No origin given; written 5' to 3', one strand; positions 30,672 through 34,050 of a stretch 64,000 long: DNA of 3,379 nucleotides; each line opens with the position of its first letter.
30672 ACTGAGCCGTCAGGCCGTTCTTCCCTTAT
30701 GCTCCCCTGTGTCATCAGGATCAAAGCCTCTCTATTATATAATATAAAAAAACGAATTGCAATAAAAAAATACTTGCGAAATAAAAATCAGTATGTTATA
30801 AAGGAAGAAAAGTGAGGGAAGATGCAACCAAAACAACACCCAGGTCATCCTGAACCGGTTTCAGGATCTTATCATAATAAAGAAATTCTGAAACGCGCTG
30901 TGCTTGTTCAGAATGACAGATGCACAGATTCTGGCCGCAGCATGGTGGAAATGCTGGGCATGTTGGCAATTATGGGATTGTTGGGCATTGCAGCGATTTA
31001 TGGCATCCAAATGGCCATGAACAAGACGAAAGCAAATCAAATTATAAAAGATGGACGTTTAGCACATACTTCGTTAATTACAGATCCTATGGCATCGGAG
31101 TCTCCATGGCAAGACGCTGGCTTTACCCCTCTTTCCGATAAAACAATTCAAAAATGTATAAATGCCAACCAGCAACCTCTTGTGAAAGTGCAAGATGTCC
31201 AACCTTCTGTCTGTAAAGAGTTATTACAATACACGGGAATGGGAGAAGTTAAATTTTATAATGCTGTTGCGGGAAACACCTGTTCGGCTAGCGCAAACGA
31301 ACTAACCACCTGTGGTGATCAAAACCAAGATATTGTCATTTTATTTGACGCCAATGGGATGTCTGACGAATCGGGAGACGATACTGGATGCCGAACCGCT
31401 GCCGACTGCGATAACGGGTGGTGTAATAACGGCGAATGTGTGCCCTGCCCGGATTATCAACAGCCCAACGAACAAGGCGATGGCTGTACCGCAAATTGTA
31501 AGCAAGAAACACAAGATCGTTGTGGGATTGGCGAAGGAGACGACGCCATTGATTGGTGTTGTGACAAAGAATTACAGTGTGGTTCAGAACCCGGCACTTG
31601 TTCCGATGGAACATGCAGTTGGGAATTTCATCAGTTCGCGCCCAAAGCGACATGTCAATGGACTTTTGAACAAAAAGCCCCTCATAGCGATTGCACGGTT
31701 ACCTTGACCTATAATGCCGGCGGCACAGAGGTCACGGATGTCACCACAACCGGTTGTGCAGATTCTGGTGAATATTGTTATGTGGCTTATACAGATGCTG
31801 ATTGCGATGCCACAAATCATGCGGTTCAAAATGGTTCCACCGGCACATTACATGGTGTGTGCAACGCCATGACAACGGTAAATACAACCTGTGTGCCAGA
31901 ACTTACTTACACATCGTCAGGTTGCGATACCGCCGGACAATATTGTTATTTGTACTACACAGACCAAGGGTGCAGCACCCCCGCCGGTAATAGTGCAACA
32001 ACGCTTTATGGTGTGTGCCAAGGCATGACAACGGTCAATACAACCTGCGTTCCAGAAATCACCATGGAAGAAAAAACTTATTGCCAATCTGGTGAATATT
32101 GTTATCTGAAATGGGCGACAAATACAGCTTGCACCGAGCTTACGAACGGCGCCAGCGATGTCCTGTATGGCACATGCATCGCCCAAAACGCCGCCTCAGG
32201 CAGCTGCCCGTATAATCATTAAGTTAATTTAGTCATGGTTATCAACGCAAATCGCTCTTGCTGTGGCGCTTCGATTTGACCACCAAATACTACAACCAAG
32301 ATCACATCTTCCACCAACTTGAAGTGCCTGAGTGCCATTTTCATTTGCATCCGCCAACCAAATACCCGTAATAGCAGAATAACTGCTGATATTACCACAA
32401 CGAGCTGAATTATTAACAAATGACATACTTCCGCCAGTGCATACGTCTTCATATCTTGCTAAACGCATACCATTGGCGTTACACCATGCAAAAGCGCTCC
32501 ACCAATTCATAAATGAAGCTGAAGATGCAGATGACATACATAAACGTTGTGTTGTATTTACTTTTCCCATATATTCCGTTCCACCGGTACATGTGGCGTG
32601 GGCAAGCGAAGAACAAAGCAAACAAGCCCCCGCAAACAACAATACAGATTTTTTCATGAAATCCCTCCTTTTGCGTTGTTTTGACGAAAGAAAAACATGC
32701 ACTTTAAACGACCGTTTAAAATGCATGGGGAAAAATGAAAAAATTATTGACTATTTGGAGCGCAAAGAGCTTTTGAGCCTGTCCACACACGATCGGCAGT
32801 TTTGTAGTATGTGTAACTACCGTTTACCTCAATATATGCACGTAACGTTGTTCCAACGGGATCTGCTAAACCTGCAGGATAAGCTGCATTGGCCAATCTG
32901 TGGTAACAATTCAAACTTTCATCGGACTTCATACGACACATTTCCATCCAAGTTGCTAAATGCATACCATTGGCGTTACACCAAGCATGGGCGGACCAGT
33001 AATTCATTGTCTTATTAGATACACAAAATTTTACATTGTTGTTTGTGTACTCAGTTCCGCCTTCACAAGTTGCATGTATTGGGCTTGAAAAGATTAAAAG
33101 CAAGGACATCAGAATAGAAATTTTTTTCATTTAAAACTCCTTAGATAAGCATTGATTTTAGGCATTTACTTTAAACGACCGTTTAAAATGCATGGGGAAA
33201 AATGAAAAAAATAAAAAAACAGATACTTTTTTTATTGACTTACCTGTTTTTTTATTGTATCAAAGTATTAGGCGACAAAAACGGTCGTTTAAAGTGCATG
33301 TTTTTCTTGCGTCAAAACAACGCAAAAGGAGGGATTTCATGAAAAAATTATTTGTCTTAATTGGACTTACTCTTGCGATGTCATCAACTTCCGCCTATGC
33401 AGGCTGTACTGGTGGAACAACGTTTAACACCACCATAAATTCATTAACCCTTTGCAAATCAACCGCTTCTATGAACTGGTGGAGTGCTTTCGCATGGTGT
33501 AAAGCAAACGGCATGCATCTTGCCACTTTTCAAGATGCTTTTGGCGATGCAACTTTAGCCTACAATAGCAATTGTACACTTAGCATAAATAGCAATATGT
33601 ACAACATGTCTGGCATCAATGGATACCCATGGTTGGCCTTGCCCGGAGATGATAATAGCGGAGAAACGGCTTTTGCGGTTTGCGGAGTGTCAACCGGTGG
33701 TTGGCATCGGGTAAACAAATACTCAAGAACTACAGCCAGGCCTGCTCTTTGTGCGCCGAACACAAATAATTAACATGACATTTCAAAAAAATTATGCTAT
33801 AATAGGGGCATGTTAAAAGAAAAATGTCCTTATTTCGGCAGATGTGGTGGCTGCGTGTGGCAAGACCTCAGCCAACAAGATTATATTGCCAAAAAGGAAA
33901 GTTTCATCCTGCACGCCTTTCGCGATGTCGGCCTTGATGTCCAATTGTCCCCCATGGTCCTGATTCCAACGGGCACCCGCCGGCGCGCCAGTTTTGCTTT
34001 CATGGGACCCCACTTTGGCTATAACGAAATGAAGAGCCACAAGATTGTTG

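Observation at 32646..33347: Duplicated promoter-leader module with an 18-bp perfect palindrome upstream of all three lectin-like genes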

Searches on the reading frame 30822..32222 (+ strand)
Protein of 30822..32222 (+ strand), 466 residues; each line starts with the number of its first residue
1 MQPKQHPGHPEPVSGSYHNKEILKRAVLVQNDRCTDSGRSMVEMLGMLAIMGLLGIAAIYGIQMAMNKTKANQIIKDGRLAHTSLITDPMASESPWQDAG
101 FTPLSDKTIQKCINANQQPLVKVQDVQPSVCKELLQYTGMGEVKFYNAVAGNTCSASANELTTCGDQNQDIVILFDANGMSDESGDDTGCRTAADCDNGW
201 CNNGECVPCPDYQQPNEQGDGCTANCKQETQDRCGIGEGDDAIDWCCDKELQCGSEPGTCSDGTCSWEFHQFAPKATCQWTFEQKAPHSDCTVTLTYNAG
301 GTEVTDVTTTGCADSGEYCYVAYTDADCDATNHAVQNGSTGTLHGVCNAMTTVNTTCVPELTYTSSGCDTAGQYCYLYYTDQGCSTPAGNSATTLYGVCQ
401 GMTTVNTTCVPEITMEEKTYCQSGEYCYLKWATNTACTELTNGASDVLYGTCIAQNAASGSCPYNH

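Call 10: search_protein_families(library=pfam, proteins=[window:30822-32222:+], max_evalue=0.01)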
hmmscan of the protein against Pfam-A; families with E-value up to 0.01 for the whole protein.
window:30822-32222:+ (466 aa): 0 families

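Call 100: search_protein_families(library=ncbifam, proteins=[window:30822-32222:+], max_evalue=0.001)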
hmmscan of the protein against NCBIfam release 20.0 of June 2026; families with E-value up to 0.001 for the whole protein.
window:30822-32222:+ (466 aa): 0 families

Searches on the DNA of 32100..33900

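Call 45: search_rna_families(source=window, start=32100, end=33900, threshold=evalue, max_evalue=1)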
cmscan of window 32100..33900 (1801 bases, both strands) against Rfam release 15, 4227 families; matches with E-value up to 1: 2.
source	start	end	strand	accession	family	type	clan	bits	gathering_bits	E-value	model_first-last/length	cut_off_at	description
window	33168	33295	+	RF04088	MIR812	Gene; miRNA;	-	29.1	80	0.66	31-175/205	no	MIR812 microRNA precursor family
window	33168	33295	-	RF04088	MIR812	Gene; miRNA;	-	28.1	80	0.99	31-175/205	no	MIR812 microRNA precursor family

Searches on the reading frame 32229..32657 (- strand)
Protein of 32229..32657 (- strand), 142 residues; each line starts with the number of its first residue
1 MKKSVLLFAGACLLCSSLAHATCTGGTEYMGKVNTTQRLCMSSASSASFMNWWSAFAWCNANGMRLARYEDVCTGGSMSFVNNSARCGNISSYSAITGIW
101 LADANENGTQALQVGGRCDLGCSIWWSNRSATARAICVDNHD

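Call 10: search_protein_families(library=pfam, proteins=[window:32229-32657:-], max_evalue=0.01)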
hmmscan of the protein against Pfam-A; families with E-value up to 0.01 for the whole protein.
window:32229-32657:- (142 aa): 0 families

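Call 15: find_encoding_contigs(protein=window:32229-32657:-, flank=3000, max_places=10)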
Protein window:32229-32657:- (142 aa): 5 contigs read that carry it; 4 places shown.
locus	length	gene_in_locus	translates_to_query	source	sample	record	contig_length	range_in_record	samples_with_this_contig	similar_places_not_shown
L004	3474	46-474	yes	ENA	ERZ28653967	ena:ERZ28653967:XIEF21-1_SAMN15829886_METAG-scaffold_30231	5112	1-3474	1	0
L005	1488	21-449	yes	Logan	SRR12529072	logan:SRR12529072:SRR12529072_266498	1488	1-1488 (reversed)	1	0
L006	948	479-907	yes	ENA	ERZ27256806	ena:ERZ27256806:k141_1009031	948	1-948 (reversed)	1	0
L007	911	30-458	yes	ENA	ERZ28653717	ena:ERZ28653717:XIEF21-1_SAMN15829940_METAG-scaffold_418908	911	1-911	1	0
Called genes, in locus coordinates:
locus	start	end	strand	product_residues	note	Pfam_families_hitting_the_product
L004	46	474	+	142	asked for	-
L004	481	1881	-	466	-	-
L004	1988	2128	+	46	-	-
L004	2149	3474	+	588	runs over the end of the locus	PF01336:tRNA_anti-codon, PF00152:tRNA-synt_2, PF02938:GAD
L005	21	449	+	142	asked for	-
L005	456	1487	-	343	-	?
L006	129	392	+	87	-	-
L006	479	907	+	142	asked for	-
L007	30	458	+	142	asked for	-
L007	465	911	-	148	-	?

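Call 21: find_homologous_proteins(query=A1, max_evalue=0.001)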
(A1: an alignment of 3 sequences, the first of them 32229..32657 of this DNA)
Query A1 (3 sequences) (142 aa, profile of the alignment): 44 proteins with E <= 0.001 among 361 candidates.
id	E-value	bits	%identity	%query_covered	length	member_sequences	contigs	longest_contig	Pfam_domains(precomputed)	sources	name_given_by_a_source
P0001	6.7e-63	229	100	100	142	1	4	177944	-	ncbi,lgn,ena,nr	ncbi:MAG: hypothetical protein II938_04260 [Alphaproteobacteria bacterium]|nr:hypothetical protein [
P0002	3.6e-62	227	40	82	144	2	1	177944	-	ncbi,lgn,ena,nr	ncbi:MAG: hypothetical protein II938_04270 [Alphaproteobacteria bacterium]|nr:hypothetical protein [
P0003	3.1e-56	207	77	67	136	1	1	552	-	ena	-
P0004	7.0e-52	193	45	54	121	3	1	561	-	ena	-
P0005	3.9e-49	184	38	69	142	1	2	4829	-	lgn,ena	-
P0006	3.5e-21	94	41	80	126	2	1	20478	-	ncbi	-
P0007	1.6e-19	88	47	52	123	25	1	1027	-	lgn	-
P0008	1.5e-18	85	37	98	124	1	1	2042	-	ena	-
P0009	4.1e-18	84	40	65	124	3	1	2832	-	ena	-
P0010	4.8e-18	84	43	65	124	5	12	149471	-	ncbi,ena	-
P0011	5.2e-18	84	48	51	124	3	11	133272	-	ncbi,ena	-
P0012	5.6e-18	83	31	98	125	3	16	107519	-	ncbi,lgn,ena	-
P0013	1.3e-17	82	42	52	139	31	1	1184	-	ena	-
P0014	2.0e-17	82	41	76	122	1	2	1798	-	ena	-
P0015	2.3e-17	81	45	51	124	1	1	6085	-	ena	-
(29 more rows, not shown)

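Call 22: find_encoding_contigs(protein=P0012, flank=3000, max_places=10)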
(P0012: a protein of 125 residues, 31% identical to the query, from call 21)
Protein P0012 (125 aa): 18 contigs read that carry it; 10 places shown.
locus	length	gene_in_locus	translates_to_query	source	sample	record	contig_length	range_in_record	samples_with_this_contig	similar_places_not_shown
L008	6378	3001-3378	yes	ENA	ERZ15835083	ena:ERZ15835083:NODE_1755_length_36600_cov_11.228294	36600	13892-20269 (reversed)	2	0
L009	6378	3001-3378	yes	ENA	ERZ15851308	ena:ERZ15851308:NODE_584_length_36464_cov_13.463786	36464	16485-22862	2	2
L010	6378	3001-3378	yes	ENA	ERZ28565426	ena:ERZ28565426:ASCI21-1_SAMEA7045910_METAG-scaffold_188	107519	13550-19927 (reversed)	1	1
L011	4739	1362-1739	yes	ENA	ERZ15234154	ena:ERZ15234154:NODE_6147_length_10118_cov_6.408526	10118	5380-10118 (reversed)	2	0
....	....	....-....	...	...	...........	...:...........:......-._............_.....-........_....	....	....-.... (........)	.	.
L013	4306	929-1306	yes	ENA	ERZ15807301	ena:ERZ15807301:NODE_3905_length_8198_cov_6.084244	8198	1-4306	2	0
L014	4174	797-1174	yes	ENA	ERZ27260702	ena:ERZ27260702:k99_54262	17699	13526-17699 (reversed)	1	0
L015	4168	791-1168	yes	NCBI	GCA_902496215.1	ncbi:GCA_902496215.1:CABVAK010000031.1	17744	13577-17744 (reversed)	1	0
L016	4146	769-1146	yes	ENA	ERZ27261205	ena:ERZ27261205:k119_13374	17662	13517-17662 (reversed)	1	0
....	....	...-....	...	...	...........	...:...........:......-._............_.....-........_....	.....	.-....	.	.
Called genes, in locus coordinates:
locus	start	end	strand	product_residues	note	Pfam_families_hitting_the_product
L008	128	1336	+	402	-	PF07974:EGF_2 (faint), PF25024:EGF_TEN, PF23106:EGF_Teneurin (weak)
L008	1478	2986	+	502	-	-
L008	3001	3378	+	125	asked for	-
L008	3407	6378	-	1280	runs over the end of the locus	PF05170:AsmA, PF05359:DUF748, PF05170:AsmA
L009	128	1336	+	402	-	PF07974:EGF_2 (faint), PF25024:EGF_TEN, PF23106:EGF_Teneurin (weak)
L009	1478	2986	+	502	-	-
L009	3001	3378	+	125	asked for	-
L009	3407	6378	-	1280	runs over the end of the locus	PF05170:AsmA, PF05359:DUF748, PF05170:AsmA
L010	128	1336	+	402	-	PF07974:EGF_2 (faint), PF25024:EGF_TEN, PF23106:EGF_Teneurin (weak)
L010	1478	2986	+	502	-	-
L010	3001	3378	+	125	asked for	-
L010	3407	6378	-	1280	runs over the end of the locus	PF05170:AsmA, PF05359:DUF748, PF05170:AsmA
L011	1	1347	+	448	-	?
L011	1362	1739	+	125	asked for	-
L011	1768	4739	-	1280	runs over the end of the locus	PF05170:AsmA, PF05359:DUF748, PF05170:AsmA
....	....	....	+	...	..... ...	-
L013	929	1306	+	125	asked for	-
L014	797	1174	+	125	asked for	-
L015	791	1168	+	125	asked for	-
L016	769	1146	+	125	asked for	-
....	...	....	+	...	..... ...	-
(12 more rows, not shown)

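Call 23: find_encoding_contigs(protein=P0010, flank=3000, max_places=10)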
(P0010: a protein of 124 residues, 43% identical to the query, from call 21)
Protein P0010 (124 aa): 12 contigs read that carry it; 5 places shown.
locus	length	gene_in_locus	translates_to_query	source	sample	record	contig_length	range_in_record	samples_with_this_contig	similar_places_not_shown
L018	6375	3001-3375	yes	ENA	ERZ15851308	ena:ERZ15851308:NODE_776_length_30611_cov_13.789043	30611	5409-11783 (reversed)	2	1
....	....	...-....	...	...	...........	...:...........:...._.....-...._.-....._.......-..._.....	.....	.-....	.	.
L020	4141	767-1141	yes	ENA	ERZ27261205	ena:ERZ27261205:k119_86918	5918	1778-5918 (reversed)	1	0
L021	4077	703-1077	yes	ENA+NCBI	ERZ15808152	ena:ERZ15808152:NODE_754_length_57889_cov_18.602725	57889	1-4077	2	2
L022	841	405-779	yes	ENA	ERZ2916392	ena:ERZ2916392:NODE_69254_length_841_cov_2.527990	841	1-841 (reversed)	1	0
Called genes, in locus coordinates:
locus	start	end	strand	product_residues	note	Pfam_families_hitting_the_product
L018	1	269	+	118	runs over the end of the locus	PF00072:Response_reg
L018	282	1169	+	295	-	PF03705:CheR_N, PF01739:CheR, PF13489:Methyltransf_23 (weak), PF13847:Methyltransf_31 (faint), PF08241:Methyltransf_11 (faint), PF13649:Methyltransf_25 (faint)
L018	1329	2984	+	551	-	-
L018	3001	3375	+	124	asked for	-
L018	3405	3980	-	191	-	PF18306:LDcluster4, PF03641:Lysine_decarbox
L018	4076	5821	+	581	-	PF12775:AAA_7 (faint), PF00158:Sigma54_activat (faint), PF13191:AAA_16 (weak), PF17871:AAA_lid_9, PF07724:AAA_2, PF00004:AAA (weak), PF07728:AAA_5, PF10431:ClpB_D2-small, +2 more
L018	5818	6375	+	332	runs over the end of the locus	PF00730:HhH-GPD, PF00633:HHH, PF14815:NUDIX_4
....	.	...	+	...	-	?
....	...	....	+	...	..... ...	-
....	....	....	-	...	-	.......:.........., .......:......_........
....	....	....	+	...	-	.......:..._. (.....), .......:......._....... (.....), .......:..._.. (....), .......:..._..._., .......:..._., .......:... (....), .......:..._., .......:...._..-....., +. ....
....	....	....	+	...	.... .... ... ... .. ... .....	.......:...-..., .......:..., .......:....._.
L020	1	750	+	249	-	?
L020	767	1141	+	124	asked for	-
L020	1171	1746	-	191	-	PF18306:LDcluster4, PF03641:Lysine_decarbox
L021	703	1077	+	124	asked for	-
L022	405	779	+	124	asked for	-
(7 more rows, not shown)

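Call 26: find_encoding_contigs(protein=P0005, flank=5000, max_places=10)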
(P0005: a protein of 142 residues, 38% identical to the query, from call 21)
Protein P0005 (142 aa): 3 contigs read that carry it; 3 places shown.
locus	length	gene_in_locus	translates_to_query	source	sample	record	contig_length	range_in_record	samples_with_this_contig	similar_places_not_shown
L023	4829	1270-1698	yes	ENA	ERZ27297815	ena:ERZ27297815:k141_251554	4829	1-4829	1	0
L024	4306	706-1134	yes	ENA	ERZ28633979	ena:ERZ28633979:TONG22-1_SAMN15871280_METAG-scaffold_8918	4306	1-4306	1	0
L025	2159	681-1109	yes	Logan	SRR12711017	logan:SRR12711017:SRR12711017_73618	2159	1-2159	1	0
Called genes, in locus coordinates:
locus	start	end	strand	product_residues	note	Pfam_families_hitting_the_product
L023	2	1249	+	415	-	?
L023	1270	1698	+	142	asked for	-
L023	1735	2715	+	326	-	PF05958:tRNA_U5-meth_tr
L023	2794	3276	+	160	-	PF01381:HTH_3, PF12844:HTH_19 (weak), PF13560:HTH_31 (weak)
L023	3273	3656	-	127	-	PF01883:FeS_assembly_P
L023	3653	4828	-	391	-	?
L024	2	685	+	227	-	?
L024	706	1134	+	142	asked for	-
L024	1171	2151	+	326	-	PF05958:tRNA_U5-meth_tr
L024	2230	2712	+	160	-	PF01381:HTH_3, PF12844:HTH_19 (weak), PF13560:HTH_31 (weak)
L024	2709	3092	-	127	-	PF01883:FeS_assembly_P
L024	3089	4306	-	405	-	?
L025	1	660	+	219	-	?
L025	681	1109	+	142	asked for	-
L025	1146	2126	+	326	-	PF05958:tRNA_U5-meth_tr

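Call 27: find_encoding_contigs(protein=P0003, flank=5000, max_places=10)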
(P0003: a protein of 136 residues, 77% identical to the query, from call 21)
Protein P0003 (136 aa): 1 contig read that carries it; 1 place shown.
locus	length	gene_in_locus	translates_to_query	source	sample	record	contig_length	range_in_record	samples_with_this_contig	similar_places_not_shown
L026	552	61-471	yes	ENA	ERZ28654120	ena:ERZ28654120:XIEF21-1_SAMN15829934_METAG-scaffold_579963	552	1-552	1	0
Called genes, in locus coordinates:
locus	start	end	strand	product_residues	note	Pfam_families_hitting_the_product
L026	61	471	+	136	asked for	-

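Call 28: find_encoding_contigs(protein=P0004, flank=5000, max_places=10)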
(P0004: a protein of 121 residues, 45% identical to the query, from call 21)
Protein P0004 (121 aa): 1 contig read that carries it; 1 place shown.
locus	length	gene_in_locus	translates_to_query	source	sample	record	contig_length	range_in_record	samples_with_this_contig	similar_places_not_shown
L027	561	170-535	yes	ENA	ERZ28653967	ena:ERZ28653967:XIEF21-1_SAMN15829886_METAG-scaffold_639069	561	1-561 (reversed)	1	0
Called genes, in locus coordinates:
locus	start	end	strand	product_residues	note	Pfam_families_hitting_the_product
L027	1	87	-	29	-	?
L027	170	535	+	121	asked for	-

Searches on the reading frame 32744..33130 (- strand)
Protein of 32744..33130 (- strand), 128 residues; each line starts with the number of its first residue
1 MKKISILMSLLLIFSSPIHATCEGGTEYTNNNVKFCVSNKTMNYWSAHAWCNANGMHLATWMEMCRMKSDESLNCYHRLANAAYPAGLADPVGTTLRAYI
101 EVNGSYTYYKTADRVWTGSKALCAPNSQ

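Call 9: find_encoding_contigs(protein=window:32744-33130:-, flank=3000, max_places=10)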
Protein window:32744-33130:- (128 aa): 2 contigs read that carry it; 1 place shown.
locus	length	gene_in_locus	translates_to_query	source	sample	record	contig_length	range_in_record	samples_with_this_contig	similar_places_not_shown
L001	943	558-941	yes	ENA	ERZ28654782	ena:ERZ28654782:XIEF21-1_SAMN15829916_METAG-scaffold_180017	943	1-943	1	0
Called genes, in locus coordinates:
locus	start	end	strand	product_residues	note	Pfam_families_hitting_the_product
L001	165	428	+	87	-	-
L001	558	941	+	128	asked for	?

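Call 10: search_protein_families(library=pfam, proteins=[window:32744-33130:-], max_evalue=0.01)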
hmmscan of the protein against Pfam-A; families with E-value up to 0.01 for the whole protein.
window:32744-33130:- (128 aa): 0 families
